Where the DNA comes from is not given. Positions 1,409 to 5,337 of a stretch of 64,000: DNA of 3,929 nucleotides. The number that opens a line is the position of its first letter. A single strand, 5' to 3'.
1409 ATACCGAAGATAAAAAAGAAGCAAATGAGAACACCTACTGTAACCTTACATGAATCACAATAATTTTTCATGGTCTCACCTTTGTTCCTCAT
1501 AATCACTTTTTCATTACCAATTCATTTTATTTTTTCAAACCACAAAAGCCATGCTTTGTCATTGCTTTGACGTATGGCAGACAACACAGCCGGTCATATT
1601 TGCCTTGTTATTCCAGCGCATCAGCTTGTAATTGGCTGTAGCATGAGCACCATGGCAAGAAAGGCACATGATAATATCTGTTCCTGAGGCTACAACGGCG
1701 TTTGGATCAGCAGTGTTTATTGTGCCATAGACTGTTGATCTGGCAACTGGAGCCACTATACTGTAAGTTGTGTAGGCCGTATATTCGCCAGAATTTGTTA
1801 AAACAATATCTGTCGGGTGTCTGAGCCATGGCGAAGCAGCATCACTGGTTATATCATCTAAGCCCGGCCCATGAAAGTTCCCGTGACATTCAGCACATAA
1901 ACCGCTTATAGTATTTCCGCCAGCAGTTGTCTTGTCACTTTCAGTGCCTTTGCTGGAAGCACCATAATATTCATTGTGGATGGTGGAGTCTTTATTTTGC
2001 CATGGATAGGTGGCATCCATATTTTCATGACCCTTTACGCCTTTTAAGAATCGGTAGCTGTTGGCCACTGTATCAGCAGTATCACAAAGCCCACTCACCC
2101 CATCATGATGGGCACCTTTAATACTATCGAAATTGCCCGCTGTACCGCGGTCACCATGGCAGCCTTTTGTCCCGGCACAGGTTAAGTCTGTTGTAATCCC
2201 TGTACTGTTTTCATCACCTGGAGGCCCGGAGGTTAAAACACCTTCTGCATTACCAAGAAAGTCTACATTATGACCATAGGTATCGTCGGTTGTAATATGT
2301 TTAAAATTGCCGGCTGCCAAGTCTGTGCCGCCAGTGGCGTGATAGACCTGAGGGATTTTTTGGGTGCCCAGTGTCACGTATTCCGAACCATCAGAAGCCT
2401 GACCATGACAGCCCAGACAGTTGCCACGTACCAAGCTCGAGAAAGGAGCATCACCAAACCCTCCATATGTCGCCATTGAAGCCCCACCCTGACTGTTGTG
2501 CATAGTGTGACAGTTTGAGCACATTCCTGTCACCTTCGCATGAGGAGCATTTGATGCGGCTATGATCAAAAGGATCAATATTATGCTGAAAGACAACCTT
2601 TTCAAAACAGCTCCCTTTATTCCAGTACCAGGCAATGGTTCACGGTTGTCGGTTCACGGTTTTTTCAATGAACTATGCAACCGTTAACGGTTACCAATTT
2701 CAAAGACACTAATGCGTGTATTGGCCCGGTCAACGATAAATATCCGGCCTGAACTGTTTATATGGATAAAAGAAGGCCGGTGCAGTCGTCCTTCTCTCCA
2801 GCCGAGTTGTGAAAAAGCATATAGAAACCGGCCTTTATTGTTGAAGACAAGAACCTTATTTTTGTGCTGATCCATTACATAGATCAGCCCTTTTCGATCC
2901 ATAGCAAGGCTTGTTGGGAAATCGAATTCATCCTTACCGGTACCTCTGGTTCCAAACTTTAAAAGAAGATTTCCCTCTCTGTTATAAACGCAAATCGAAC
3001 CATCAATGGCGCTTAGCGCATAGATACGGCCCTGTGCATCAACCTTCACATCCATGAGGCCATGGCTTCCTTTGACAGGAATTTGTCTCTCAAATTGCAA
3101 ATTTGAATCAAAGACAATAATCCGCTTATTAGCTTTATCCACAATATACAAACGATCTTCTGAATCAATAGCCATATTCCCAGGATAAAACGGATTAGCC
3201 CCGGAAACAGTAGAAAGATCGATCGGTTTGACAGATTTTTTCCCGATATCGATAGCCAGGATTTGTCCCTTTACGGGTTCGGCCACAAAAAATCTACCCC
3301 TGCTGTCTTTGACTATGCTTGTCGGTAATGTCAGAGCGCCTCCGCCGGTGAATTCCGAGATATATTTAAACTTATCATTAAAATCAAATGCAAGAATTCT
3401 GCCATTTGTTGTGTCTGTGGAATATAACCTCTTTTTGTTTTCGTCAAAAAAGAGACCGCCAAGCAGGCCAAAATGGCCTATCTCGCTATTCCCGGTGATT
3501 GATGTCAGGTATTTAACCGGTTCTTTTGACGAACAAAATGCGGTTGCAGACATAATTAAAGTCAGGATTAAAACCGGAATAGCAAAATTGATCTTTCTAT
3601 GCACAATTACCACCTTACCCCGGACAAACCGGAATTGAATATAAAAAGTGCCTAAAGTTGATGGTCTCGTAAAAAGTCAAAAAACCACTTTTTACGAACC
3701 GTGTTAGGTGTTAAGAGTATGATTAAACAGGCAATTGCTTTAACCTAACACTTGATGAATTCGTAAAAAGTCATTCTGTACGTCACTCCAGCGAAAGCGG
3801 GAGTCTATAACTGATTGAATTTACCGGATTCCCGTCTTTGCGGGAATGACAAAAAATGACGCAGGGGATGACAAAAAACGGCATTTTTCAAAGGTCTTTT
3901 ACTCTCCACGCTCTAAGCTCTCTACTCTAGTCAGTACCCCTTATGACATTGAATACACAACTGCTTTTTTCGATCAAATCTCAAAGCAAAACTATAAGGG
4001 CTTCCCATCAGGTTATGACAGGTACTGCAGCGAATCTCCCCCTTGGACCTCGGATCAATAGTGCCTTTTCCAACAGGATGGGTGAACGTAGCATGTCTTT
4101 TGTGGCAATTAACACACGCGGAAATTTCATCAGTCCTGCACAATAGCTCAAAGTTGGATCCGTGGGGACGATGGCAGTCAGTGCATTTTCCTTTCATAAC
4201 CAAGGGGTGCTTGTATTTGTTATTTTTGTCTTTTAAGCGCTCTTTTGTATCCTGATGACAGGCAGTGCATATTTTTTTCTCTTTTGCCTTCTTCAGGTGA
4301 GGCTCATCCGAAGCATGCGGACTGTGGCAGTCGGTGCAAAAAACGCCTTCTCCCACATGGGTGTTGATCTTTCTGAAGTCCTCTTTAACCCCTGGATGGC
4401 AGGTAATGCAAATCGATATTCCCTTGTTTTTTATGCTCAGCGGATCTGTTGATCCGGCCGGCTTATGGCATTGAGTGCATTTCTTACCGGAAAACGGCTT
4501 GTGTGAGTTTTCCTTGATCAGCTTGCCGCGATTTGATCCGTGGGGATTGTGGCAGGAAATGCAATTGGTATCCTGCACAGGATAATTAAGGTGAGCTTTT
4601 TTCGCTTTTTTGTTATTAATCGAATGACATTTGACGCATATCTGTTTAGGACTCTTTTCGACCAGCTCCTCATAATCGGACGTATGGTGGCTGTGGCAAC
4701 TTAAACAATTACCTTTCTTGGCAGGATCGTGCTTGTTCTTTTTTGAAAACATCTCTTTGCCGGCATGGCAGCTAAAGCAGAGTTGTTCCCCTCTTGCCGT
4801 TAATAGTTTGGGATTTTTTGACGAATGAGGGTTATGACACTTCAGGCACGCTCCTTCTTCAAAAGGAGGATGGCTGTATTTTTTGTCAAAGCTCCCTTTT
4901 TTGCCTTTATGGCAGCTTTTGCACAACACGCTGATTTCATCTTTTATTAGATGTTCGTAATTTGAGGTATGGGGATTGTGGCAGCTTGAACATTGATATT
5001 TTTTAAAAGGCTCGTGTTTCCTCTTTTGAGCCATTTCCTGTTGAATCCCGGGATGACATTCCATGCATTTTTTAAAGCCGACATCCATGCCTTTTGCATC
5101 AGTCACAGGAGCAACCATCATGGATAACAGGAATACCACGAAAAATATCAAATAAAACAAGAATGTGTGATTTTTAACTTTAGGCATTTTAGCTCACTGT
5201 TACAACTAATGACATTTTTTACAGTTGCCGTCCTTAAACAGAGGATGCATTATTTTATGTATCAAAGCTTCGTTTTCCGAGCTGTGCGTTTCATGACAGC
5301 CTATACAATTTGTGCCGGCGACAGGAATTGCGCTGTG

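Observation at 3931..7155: Tandem 26-haem and 16-haem cytochromes built from about 21 copies of one 50-aa two-haem unit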

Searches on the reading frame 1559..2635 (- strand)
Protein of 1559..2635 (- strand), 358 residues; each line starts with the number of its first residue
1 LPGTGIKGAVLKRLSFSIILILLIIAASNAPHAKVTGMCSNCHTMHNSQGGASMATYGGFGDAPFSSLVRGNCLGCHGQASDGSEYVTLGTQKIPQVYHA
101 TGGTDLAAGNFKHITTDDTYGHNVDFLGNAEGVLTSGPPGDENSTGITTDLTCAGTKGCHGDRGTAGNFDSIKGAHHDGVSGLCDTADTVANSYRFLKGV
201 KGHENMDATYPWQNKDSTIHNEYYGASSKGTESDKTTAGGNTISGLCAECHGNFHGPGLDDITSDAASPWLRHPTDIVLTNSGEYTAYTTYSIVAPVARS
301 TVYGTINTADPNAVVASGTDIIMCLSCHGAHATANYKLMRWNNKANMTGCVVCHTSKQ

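Call 4: search_protein_families(library=pfam, proteins=[window:1559-2635:-], max_evalue=0.01)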
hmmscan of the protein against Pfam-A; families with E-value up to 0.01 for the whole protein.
window:1559-2635:- (358 aa): 3 families
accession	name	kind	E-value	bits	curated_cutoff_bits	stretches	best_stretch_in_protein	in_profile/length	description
PF09699.15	Paired_CXXCH_1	-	1.2e-09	38.1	20.6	1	316-357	5-39/41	Doubled CXXCH motif (Paired_CXXCH_1)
PF22113.1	Mtrc-MtrF_II-IV_dom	-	1.9e-05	24.7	30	0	29-80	113-166/176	Outer membrane cytochrome MtrC/MtrF-like, domains II/IV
PF14522.11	Cytochrome_C7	-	0.0078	16.5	24.8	0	322-357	14-51/67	Cytochrome c7 and related cytochrome c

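Call 5: search_protein_families(library=ncbifam, proteins=[window:1559-2635:-], max_evalue=0.01)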
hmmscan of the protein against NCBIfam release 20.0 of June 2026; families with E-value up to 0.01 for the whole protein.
window:1559-2635:- (358 aa): 4 families
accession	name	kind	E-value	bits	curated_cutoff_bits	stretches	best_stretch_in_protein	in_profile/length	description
TIGR01905.1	paired_CXXCH_1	subfamily_domain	1.9e-08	34.1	25.2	1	323-357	8-39/41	doubled CXXCH domain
TIGR03153.1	cytochr_NrfH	equivalog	8.9e-05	22.6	134.2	0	315-356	94-135/138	cytochrome c nitrite reductase small subunit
TIGR03508.1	decahem_SO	subfamily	0.00057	19.4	192.2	1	321-358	143-178/258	DmsE family decaheme c-type cytochrome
NF040971.1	cytc_ExtS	equivalog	0.0011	18.3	100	0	13-60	4-49/262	selenite/tellurite reduction operon c-type cytochrome lipoprotein ExtS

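Call 25: search_solved_structures(query=window:1559-2635:-, max_evalue=10)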
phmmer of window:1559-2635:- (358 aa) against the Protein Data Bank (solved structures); distinct sequences matched with E-value up to 10: 4.
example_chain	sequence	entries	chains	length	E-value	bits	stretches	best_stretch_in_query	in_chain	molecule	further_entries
2fs5_A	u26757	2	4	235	0.28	13.5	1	262-325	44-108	TDP-Fucosamine acetyltransferase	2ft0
1fio_A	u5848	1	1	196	1.1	11.6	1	171-235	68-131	SSO1 PROTEIN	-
9cru_K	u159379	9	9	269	2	10.8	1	171-235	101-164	Protein SSO1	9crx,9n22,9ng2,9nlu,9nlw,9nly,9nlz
6ox6_B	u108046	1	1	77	2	10.7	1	205-228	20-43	PA14_01140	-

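Call 52: find_homologous_proteins(query=window:1559-2635:-, max_evalue=0.001)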
Query window:1559-2635:- (358 aa): 1961 proteins with E <= 0.001 among 4342 candidates; the best 120 are listed.
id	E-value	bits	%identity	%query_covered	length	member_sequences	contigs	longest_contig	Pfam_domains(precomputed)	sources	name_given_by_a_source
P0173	2.0e-201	687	98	85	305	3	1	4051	PF09699.16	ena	-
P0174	1.8e-198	677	85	97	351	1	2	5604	PF09699.16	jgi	-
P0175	6.7e-188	642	82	97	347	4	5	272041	PF09699.16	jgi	-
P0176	3.7e-166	571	77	93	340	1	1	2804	PF09699.16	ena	-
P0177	5.1e-148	511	67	97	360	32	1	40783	PF09699.16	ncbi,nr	ncbi:MAG: hypothetical protein LWW97_00665 [Deltaproteobacteria bacterium]|nr:hypothetical protein [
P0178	6.1e-148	511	67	97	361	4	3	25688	PF09699.16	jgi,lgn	jgi:hypothetical protein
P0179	1.0e-138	481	65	97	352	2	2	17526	PF09699.16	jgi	jgi:predicted CXXCH cytochrome family protein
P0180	4.5e-134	465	67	91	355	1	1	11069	PF09699.16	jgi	-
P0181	6.9e-134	465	68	91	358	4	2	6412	PF09699.16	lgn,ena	-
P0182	2.7e-133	463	66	91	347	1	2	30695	PF09699.16,PF22113.2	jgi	jgi:predicted CXXCH cytochrome family protein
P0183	1.1e-131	458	65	97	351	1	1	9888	-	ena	-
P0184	1.1e-130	454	62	97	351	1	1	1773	PF09699.16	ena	-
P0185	1.9e-130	453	63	97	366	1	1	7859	PF09699.16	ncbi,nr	ncbi:MAG: hypothetical protein MUO43_04755 [Desulfobacterales bacterium]|nr:hypothetical protein [De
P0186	1.2e-128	448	64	91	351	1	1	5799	-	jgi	-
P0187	9.4e-123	428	60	97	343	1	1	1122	PF09699.16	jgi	jgi:predicted CXXCH cytochrome family protein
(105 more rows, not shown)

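Call 56: search_solved_structures(query=A2, max_evalue=10)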
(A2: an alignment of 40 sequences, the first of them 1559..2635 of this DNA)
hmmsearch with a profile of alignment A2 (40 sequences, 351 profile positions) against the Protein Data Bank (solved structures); distinct sequences matched with E-value up to 10: 4.
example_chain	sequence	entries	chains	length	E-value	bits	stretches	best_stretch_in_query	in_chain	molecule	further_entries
6ef8_A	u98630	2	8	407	5.5e-18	68.4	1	30-335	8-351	C-type cytochrome OmcS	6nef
3ubr_A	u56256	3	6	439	0.024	16.9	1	236-349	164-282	Cytochrome c-552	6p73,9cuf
5n1t_B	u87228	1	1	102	0.18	14.1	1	49-92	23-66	Cytochrome C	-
2ozy_A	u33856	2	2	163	0.47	12.7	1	298-347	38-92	Cytochrome c-type protein nrfB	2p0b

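Call 63: predict_structure(alignment_id=A2)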
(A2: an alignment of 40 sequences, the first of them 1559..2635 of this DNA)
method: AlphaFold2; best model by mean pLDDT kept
length: 358 residues; sequences in the alignment: 40
mean_pLDDT: 41.4   pTM: 0.24
mean pLDDT of the five models: 41.4, 40.5, 39.7, 39.6, 38.9
residues with pLDDT >= 90: 4; 70-90: 12; 50-70: 42; < 50: 300
segments of 3 or more residues with pLDDT < 50: 1-4, 29-89, 92-134, 136-143, 146-163, 165-207, 210-229, 234-277, 292-312, 322-358
pLDDT, mean of each block of 10 residues (from residue 1): 52 84 71 28 28 40 39 35 45 41 35 26 29 44 47 40 46 33 27 30 42 43 42 47 39 42 42 41 58 41 41 56 37 31 34 32
secondary structure, 60 per line:
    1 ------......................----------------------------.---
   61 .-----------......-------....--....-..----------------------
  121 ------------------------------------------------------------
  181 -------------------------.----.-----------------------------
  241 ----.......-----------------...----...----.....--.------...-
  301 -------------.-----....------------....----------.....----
elements in order: H7-28 H73-76 E86-89 E92-95 H245-251 E276-278 H283-287 E297-299 E320-323 H336-339 H350-354

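Call 64: search_solved_structures(query=A2, max_evalue=0.001, show_alignments=1)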
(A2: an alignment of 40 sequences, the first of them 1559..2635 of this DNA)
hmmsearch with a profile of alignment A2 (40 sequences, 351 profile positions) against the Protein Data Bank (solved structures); distinct sequences matched with E-value up to 0.001: 1.
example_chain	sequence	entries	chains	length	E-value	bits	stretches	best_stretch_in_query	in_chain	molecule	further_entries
6ef8_A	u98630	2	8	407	5.5e-18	68.4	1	30-335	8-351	C-type cytochrome OmcS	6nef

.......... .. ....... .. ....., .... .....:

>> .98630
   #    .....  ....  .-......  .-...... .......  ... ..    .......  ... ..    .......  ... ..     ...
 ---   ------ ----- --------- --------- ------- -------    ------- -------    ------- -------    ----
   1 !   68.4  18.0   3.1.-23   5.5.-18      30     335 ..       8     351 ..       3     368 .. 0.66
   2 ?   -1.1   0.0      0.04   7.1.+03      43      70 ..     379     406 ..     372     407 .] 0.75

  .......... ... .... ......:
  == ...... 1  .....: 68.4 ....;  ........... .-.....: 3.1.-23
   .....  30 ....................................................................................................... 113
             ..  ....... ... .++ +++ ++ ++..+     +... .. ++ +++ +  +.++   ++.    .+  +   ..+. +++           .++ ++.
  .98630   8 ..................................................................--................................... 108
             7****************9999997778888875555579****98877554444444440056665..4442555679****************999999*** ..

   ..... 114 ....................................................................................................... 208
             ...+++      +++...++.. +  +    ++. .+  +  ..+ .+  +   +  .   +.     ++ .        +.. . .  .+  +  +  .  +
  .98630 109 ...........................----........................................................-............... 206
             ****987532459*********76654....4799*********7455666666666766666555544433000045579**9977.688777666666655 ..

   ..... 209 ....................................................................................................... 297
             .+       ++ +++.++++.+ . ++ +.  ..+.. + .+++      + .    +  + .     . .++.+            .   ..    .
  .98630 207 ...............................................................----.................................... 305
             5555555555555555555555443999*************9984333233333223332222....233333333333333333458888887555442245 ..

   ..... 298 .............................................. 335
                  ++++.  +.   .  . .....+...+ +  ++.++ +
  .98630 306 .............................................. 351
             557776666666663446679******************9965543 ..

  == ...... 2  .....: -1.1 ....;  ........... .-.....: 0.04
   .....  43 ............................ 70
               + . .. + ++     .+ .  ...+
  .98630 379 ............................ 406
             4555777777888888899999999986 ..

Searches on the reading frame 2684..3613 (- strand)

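Call 4: search_protein_families(library=pfam, proteins=[window:2684-3613:-], max_evalue=0.01)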
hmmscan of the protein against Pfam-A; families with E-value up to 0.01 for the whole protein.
window:2684-3613:- (309 aa): 5 families
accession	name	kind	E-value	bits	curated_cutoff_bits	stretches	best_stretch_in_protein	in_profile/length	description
PF01436.27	NHL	-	4.1e-15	55.4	20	0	277-304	1-28/28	NHL repeat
PF17170.10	DUF5128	-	3.5e-13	49.9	22.9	2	241-306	53-119/321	6-bladed beta-propeller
PF08450.18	SGL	-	6.3e-09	36.2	26.3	1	51-144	136-233/246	SMP-30/Gluconolactonase/LRE-like region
PF18975.6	DUF5711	-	2.9e-05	23.9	26.3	1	151-228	64-140/344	Family of unknown function (DUF5711)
PF10282.15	Lactonase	-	0.0013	18.5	21.7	0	55-126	43-118/344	Lactonase, 7-bladed beta-propeller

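Call 5: search_protein_families(library=ncbifam, proteins=[window:2684-3613:-], max_evalue=0.01)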
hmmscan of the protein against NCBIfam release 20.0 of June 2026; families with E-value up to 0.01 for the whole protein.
window:2684-3613:- (309 aa): 5 families
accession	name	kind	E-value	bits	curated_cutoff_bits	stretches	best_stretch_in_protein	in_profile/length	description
NF035926.1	scyF_NHL_VPEP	equivalog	3.4e-28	98.9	350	2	183-305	151-274/376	scytonemin biosynthesis PEP-CTERM protein ScyF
NF047780.1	LIC12708_fam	subfamily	5.3e-07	28.8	150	1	144-268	122-221/391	LIC_12708 family protein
NF033206.1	ScyE_fam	subfamily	2.4e-06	27.3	80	1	181-248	250-319/333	ScyD/ScyE family protein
NF053768.1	CIS12_fam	equivalog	0.00028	19.7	860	0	69-206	62-190/715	CIS12 family contractile injection system protein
NF052280.1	7_blade_YncE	equivalog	0.0042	15.9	400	0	106-259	87-245/338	7-bladed beta-propeller protein YncE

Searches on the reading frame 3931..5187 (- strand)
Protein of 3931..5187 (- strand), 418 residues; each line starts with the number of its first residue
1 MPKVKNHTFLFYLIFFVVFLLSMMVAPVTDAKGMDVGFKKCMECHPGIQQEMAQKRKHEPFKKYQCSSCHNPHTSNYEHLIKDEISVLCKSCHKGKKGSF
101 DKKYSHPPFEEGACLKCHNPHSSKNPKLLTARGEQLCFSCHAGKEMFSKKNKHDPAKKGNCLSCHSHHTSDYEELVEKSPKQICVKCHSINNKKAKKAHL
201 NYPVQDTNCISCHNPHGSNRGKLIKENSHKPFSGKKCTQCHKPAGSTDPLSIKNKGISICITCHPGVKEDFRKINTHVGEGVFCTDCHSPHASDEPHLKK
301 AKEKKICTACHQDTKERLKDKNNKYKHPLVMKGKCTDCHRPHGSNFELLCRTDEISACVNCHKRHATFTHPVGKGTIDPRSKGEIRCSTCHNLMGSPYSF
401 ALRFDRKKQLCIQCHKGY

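Call 4: search_protein_families(library=pfam, proteins=[window:3931-5187:-], max_evalue=0.01)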
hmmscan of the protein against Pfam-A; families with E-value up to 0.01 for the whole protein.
window:3931-5187:- (418 aa): 7 families
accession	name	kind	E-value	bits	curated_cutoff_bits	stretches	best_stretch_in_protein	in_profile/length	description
PF09699.15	Paired_CXXCH_1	-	1.6e-82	271.4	20.6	8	106-145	1-40/41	Doubled CXXCH motif (Paired_CXXCH_1)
PF14522.11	Cytochrome_C7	-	1.5e-19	70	24.8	5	110-166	12-67/67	Cytochrome c7 and related cytochrome c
PF14537.11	Cytochrom_c3_2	-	2e-19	70.3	25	2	277-362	2-78/79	Cytochrome c3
PF22113.1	Mtrc-MtrF_II-IV_dom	-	3.2e-10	40.3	30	1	135-253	7-139/176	Outer membrane cytochrome MtrC/MtrF-like, domains II/IV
PF22678.1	Cytochrom_c_NrfB-like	-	9.5e-10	39.3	27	0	132-187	31-89/89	Cytochrome c-type protein NrfB-like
PF02085.21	Cytochrom_CIII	-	1.9e-05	25.4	22.9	0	56-141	23-101/101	Class III cytochrome C family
PF13435.11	Cytochrome_C554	-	0.003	18.9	20.8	0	161-241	2-83/84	Cytochrome c554 and c-prime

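Call 5: search_protein_families(library=ncbifam, proteins=[window:3931-5187:-], max_evalue=0.01)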
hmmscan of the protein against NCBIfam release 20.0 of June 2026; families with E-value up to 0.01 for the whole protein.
window:3931-5187:- (418 aa): 9 families
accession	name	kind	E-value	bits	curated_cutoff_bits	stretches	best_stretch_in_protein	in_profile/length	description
TIGR01905.1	paired_CXXCH_1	subfamily_domain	1.2e-77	255.6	25.2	8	106-144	1-39/41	doubled CXXCH domain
TIGR03508.1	decahem_SO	subfamily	1.3e-54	185.4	192.2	4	254-417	67-221/258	DmsE family decaheme c-type cytochrome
NF041028.1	decahem_GSU2203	exception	1.5e-38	132.8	325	4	256-366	100-211/317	GSU2203 family decaheme c-type cytochrome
TIGR03153.1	cytochr_NrfH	equivalog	1.3e-11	44.8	134.2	1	181-289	28-134/138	cytochrome c nitrite reductase small subunit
NF045722.1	c3_cytochr_TmcA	equivalog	2.8e-10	40.1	114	1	255-315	55-114/125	acidic tetraheme cytochrome c3 TmcA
NF008659.0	PRK11659.1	equivalog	4e-10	39.7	184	0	206-324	46-180/188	cytochrome c nitrite reductase pentaheme subunit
NF045713.1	CxxCH_16_HmcA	equivalog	2.3e-09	36.4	400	2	32-198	105-262/541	sulfate respiration complex hexadecaheme cytochrome HmcA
TIGR03146.1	cyt_nit_nrfB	equivalog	1.1e-08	35.5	166.6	2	133-189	83-142/145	cytochrome c nitrite reductase pentaheme subunit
NF047727.1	4hemeCytCCctA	equivalog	1.5e-06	28.3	180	0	37-95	56-106/109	tetraheme c-type cytochrome CctA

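Call 92: search_protein_representatives(protein=window:3931-5187:-)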
Query: 418 residues. Proteins with E-value up to 0.001 (for the whole library): 5358; up to 1e-10: 2584; up to 1e-30: 555. The best 150 are listed.
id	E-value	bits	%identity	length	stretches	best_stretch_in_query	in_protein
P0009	2.8e-191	652.7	36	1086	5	32-417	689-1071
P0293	5.0e-177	605.7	36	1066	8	40-415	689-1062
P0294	6.1e-170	582.3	61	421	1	13-418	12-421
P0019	3.8e-160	550.0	36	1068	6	41-368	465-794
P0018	1.1e-143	495.8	33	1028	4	39-417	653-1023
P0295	6.2e-140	483.5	32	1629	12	57-246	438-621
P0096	1.7e-139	482.0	33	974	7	40-346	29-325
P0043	8.6e-139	479.7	35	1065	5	41-415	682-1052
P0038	2.5e-136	471.6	34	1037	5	53-415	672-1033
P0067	9.5e-134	463.1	35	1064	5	35-416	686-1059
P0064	3.0e-129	448.2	34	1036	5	58-416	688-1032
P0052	4.6e-120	418.0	36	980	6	83-364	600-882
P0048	1.0e-117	410.2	37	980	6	102-363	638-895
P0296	1.1e-102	360.7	36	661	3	7-363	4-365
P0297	1.5e-102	360.3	34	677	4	31-398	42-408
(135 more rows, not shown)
